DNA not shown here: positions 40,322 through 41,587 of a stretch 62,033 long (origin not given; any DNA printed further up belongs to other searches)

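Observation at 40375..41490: Non-ribosomal membrane-anchored coiled-coil gene wedged between rpsS and rplV inside the S10 operon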

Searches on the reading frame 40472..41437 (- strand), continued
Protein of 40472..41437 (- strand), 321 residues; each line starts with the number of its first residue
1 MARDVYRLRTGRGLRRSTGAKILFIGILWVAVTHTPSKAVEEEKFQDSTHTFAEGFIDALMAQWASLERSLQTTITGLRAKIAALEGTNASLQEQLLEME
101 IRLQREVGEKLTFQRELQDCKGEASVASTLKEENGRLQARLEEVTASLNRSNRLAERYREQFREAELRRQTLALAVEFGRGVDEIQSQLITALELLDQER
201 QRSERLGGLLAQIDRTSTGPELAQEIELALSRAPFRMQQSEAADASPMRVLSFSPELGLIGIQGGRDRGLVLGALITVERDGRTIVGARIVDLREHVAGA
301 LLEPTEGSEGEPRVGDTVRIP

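Call 32: fold_search(model_id=the predicted structure, library=pdb)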
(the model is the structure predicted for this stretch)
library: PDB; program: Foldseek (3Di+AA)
matches with E <= 10: 1269; with E <= 0.001: 2
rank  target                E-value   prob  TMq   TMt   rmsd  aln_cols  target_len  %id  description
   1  8z5n_0                2.5e-04  1.00  0.18  0.17   6.3        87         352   13  Cryo-EM structure of the LPHT ring (released 2025-10-22)
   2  3w1e                  6.1e-04  1.00  0.20  0.18   8.4       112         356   12  Structure of FlgT, a flagellar basal body component protein (released 2013-04-03)
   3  6tmh_A                1.1e-03  1.00  0.19  0.12   4.2        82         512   18  Cryo-EM structure of Toxoplasma gondii mitochondrial ATP synthase dimer, OSCP/F1/c-ring model (released 2020-12-16)
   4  6tmh_E                1.1e-03  1.00  0.18  0.12   9.5        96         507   21  Cryo-EM structure of Toxoplasma gondii mitochondrial ATP synthase dimer, OSCP/F1/c-ring model (released 2020-12-16)
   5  6j5i_A                1.1e-03  1.00  0.19  0.12  13.0       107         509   16  Cryo-EM structure of the mammalian DP-state ATP synthase (released 2019-06-26)
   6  6wnq_A                1.5e-03  1.00  0.19  0.12   9.2        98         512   20  E. coli ATP Synthase State 2a (released 2020-06-03)
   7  2r9v                  1.6e-03  1.00  0.18  0.12   3.6        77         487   19  Crystal structure of ATP synthase subunit alpha (TM1612) from Thermotoga maritima at 2.10 A resolution (released 2007-10-02)
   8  6njo_F                1.8e-03  1.00  0.17  0.13   3.5        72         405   14  Structure of the assembled ATPase EscN from the enteropathogenic E. coli (EPEC) type III secretion system (released 2019-02-20)
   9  6j5j_B                2.0e-03  1.00  0.19  0.13  12.9       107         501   16  Cryo-EM structure of the mammalian E-state ATP synthase (released 2019-06-26)
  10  6rd4_V                2.0e-03  1.00  0.18  0.11  12.0       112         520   19  CryoEM structure of Polytomella F-ATP synthase, Full dimer, composite map (released 2019-07-03)
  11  9nvm_A                2.2e-03  1.00  0.17  0.12   3.5        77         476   22  ATPase Hybrid F1 with the ancestral core domains Catalytic Dwell (released 2025-11-05)
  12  7p3w_B                2.2e-03  1.00  0.18  0.12   3.7        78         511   19  F1Fo-ATP synthase from Acinetobacter baumannii (state 3) (released 2022-02-02)
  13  7njq_B                2.3e-03  1.00  0.17  0.11   8.1       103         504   17  Mycobacterium smegmatis ATP synthase state 3a (released 2021-10-27)
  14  9a4e_A                2.3e-03  1.00  0.18  0.12  11.1       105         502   18  Integrative model of ATPA-ATPF by crosslinking MS and deep learning (released 2024-09-18)
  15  7p3n_C                2.3e-03  1.00  0.18  0.12  12.4       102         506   19  F1Fo-ATP synthase from Acinetobacter baumannii (state 2) (released 2022-02-02)
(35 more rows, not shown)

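Call 55: list_cluster_members(proteins=[P0013, P0015, P0016, P0017, P0018, P0019, P0021, P0022, P0026, P0031])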
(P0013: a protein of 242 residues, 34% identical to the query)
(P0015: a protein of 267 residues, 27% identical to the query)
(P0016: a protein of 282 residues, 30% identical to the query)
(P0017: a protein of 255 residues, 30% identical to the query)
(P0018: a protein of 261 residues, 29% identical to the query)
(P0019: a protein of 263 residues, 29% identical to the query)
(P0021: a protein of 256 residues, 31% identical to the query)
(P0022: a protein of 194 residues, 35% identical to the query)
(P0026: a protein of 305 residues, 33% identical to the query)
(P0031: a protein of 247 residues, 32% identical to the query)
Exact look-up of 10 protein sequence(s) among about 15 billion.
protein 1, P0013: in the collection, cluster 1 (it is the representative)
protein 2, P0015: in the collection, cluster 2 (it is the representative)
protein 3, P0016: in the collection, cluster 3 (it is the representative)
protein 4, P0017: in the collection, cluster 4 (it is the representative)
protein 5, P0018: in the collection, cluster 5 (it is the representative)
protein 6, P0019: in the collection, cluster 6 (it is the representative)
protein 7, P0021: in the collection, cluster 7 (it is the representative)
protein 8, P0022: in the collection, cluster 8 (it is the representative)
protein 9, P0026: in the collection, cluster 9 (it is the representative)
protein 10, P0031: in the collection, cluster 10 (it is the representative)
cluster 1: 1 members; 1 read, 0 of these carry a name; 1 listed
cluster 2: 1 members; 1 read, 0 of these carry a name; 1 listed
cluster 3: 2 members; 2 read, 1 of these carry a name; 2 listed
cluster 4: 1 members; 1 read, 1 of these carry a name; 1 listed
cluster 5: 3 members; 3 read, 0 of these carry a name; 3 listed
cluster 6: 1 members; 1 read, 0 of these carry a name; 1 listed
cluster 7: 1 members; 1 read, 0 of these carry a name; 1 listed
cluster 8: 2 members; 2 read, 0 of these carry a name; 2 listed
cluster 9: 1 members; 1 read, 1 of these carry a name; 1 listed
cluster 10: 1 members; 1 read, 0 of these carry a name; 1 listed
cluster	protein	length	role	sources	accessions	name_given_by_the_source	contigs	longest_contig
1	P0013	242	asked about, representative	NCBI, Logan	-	-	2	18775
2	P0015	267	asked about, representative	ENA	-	-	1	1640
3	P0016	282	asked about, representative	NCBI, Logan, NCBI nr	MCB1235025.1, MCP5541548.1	MAG: hypothetical protein KDM91_08125 [Verrucomicrobiae bacterium] | hypothetical protein [Verrucomicrobiae bacterium]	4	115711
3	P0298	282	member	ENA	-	-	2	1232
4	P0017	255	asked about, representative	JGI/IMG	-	hypothetical protein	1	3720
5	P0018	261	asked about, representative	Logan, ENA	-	-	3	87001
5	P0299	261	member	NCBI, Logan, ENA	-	-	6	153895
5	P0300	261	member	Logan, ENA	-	-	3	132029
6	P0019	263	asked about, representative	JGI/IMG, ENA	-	-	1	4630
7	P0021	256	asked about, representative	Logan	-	-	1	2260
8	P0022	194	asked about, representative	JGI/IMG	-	-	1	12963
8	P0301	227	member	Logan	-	-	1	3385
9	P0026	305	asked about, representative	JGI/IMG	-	hypothetical protein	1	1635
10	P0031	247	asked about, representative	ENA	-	-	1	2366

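Call 67: list_cluster_members(proteins=[P0020, P0025, P0029, P0030, P0033, P0034, P0035, P0041, P0046, P0048])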
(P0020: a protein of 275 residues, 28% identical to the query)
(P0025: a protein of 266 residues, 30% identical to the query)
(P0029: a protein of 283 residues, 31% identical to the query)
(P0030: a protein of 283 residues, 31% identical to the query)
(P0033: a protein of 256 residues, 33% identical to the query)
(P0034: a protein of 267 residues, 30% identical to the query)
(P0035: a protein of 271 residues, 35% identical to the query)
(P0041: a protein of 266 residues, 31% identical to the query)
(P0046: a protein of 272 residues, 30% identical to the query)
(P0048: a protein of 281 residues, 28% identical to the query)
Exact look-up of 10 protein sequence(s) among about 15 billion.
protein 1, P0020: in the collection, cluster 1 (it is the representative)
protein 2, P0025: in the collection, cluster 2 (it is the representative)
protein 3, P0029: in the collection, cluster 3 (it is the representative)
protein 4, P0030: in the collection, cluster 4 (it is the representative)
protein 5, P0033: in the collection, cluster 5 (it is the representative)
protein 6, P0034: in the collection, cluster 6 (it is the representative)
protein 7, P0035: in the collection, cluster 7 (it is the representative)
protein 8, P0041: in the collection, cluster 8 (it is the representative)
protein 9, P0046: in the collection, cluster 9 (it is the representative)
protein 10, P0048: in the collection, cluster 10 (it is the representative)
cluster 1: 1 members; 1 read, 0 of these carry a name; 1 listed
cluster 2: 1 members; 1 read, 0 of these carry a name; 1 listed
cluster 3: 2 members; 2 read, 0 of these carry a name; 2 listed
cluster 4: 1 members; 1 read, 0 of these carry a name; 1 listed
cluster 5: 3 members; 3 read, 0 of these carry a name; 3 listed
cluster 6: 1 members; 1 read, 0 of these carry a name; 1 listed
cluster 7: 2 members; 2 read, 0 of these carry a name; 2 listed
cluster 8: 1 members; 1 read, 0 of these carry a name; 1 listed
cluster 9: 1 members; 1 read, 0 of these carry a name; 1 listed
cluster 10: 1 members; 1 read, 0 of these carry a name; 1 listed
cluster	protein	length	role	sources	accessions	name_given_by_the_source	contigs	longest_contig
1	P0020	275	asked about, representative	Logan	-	-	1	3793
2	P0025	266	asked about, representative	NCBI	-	-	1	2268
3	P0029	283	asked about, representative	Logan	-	-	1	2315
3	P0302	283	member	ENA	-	-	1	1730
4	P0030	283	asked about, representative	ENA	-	-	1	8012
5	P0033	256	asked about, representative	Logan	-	-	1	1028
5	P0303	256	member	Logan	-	-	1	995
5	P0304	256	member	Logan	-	-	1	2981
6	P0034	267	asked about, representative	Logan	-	-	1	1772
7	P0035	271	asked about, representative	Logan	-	-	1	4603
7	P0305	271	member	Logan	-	-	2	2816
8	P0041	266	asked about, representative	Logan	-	-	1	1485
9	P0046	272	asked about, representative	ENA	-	-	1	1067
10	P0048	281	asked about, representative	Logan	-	-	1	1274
